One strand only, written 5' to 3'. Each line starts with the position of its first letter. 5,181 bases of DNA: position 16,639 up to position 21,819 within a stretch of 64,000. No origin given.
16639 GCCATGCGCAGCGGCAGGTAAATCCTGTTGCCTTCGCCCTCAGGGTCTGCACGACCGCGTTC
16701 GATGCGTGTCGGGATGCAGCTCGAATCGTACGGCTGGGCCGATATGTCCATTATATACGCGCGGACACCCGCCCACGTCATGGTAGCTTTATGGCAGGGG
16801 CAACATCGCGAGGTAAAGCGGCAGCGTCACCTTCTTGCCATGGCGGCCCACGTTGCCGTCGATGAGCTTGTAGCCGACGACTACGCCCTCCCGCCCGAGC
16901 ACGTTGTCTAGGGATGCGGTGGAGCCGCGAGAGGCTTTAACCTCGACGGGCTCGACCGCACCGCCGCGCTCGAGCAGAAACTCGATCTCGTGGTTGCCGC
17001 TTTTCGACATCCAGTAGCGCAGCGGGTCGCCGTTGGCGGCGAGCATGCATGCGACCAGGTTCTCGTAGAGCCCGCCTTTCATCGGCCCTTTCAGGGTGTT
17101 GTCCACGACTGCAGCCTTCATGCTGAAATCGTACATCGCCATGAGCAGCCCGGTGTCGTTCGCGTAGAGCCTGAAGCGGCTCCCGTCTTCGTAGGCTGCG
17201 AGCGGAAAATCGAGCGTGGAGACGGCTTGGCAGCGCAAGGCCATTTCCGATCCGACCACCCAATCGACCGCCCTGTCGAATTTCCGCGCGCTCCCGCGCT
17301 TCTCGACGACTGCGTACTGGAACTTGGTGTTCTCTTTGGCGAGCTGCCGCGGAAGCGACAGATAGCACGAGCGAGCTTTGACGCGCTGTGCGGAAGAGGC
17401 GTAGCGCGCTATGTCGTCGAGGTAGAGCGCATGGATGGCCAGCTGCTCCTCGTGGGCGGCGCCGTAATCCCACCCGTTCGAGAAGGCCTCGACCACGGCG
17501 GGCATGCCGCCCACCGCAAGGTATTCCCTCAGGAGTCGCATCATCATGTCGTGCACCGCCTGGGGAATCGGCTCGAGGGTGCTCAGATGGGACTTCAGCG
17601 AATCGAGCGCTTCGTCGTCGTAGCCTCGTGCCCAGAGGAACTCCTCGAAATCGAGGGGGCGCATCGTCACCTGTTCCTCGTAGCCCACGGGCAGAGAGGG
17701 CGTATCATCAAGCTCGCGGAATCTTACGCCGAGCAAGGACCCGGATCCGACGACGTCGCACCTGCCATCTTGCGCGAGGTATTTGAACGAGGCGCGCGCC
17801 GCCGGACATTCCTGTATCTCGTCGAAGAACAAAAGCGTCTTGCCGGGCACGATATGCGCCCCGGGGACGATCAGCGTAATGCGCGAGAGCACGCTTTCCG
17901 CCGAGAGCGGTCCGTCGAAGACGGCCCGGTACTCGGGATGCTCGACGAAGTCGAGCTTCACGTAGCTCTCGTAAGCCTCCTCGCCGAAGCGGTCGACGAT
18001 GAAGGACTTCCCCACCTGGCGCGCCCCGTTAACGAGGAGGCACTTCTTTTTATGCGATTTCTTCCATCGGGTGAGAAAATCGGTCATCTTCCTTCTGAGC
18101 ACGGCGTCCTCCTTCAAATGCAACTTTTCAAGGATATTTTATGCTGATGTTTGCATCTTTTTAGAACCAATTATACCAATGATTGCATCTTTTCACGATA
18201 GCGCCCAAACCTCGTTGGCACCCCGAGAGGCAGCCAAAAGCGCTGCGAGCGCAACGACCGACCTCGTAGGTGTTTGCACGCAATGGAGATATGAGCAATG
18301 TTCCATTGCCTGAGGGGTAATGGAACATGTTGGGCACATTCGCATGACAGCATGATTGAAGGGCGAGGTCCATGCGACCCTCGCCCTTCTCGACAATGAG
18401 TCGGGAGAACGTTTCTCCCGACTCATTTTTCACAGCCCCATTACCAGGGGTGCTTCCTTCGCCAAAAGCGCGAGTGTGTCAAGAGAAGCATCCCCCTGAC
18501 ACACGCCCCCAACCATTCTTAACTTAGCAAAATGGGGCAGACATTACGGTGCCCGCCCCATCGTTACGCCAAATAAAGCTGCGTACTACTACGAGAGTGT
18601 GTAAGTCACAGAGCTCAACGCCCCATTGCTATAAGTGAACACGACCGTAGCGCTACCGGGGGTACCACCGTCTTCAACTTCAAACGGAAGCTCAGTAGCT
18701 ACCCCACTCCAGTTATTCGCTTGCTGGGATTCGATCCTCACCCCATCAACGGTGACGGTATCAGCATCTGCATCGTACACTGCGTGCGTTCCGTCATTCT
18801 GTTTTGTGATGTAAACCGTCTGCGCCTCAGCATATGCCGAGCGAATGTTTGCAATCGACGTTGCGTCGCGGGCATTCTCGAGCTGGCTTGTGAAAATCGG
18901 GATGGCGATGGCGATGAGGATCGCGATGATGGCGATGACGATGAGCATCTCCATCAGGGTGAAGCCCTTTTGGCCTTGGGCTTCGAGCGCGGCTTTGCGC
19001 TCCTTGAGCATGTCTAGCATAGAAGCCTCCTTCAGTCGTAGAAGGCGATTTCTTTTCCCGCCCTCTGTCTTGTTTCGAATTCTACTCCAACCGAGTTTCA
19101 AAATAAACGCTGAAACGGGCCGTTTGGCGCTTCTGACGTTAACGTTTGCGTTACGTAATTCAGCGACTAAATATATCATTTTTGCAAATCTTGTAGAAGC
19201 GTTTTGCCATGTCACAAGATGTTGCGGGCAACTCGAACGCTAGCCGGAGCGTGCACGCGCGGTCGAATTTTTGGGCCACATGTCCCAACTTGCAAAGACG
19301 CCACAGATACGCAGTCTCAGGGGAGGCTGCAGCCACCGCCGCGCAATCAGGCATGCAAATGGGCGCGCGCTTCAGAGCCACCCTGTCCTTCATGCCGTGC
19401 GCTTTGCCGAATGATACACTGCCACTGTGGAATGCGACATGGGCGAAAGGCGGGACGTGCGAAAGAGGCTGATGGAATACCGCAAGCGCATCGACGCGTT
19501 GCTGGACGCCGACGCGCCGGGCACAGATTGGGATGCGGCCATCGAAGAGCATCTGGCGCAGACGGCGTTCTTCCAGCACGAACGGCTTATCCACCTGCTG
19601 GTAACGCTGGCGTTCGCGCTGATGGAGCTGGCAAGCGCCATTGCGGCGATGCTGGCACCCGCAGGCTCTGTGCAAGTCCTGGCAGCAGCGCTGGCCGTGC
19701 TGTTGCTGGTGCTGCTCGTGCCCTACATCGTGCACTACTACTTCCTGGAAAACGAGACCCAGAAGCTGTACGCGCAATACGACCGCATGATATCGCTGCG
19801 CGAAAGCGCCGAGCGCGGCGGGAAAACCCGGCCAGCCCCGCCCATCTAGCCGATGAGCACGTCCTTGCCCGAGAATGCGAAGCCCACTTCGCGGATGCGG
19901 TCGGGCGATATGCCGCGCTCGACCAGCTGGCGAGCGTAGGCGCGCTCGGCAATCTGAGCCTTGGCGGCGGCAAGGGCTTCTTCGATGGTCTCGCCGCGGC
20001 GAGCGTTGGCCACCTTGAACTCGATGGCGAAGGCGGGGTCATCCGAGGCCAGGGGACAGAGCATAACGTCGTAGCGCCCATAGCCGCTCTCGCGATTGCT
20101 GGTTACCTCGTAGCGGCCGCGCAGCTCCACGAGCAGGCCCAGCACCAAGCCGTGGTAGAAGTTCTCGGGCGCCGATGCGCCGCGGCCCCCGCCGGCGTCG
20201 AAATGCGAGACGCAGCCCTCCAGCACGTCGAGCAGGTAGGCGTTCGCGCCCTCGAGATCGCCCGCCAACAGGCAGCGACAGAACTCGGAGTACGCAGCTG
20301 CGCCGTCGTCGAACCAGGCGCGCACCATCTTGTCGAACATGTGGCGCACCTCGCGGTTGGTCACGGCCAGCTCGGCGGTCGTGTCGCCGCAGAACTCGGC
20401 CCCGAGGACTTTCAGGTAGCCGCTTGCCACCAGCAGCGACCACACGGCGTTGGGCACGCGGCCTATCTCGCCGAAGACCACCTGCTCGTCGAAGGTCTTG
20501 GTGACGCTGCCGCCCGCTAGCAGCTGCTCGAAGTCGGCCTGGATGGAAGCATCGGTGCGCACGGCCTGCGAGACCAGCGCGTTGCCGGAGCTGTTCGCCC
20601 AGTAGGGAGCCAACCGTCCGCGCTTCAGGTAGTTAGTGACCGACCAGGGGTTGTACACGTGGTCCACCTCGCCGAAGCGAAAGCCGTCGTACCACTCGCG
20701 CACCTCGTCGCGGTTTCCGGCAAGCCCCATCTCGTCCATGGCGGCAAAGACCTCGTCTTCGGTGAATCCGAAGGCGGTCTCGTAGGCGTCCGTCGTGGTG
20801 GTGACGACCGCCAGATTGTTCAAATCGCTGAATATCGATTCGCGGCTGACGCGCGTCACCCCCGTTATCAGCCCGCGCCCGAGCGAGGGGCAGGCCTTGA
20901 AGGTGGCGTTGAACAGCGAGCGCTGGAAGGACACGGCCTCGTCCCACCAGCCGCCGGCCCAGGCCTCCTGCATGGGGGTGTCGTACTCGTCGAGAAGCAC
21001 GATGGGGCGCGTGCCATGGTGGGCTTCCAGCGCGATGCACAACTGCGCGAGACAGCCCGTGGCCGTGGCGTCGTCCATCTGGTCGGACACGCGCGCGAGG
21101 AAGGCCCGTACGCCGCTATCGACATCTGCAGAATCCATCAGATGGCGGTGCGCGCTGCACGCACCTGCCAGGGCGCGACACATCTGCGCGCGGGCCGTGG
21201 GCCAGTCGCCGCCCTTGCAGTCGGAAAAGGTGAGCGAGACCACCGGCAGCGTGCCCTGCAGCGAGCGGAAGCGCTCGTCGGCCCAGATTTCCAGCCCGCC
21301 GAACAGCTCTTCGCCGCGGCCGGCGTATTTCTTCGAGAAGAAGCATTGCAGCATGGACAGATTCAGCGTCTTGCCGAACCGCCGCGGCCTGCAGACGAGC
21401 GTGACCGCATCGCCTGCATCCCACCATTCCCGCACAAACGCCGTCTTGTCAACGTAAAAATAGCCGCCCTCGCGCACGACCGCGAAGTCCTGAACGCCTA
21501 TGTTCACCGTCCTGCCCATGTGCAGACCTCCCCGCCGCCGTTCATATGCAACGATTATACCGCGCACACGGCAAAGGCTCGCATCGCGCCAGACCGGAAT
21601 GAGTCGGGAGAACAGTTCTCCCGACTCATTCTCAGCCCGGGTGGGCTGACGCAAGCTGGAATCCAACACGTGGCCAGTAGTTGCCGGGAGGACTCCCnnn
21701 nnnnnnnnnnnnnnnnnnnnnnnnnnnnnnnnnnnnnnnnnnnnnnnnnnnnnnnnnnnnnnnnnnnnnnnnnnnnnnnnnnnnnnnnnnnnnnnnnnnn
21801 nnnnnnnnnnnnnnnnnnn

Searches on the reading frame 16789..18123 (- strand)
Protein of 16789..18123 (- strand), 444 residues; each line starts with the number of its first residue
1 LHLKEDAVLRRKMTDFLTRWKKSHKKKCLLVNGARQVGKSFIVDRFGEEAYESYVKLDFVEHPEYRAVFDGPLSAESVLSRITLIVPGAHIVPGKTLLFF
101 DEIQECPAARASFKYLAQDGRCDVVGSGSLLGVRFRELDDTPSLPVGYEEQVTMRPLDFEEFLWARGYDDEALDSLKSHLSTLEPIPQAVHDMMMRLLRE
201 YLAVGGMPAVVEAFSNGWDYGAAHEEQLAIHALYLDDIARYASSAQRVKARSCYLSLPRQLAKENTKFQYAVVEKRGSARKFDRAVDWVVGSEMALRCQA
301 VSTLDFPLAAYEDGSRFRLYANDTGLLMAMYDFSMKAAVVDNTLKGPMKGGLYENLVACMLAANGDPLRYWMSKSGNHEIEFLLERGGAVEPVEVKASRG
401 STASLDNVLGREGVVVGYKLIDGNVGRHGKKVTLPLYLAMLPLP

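Call 10: search_protein_families(library=pfam, proteins=[window:16789-18123:-], max_evalue=0.001)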
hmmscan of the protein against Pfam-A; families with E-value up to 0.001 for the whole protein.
window:16789-18123:- (444 aa): 2 families
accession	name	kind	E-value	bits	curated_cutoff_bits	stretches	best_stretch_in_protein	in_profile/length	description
PF13635.12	DUF4143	-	2e-25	89.9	28.1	1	236-398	2-160/160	Domain of unknown function (DUF4143)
PF13173.12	AAA_14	-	1.1e-19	71.1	27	1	26-163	2-129/129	AAA domain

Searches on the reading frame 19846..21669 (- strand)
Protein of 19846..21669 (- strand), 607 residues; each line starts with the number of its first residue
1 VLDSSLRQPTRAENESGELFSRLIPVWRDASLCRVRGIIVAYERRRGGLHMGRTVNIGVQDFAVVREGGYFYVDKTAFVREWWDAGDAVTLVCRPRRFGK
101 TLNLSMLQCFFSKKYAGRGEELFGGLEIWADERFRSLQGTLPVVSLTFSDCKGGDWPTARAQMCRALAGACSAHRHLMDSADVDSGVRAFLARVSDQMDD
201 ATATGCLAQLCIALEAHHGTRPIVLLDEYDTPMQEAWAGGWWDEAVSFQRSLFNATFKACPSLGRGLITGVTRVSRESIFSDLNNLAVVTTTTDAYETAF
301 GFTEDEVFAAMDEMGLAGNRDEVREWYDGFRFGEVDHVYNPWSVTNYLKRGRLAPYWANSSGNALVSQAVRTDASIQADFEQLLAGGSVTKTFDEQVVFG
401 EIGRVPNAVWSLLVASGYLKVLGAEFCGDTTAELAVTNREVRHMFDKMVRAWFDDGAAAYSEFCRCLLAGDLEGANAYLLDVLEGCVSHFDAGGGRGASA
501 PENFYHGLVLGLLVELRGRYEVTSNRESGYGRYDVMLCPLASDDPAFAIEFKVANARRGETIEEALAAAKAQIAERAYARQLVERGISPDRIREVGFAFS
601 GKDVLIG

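Call 10: search_protein_families(library=pfam, proteins=[window:19846-21669:-], max_evalue=0.001)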
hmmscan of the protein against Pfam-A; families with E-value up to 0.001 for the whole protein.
window:19846-21669:- (607 aa): 2 families
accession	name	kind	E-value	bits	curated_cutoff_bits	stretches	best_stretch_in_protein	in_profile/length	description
PF09820.16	AAA-ATPase_like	-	9.5e-38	130.5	26.1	1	57-280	2-201/201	Predicted AAA-ATPase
PF08011.17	PDDEXK_9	-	1.3e-14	54.5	25.5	1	501-606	2-102/105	PD-(D/E)XK nuclease superfamily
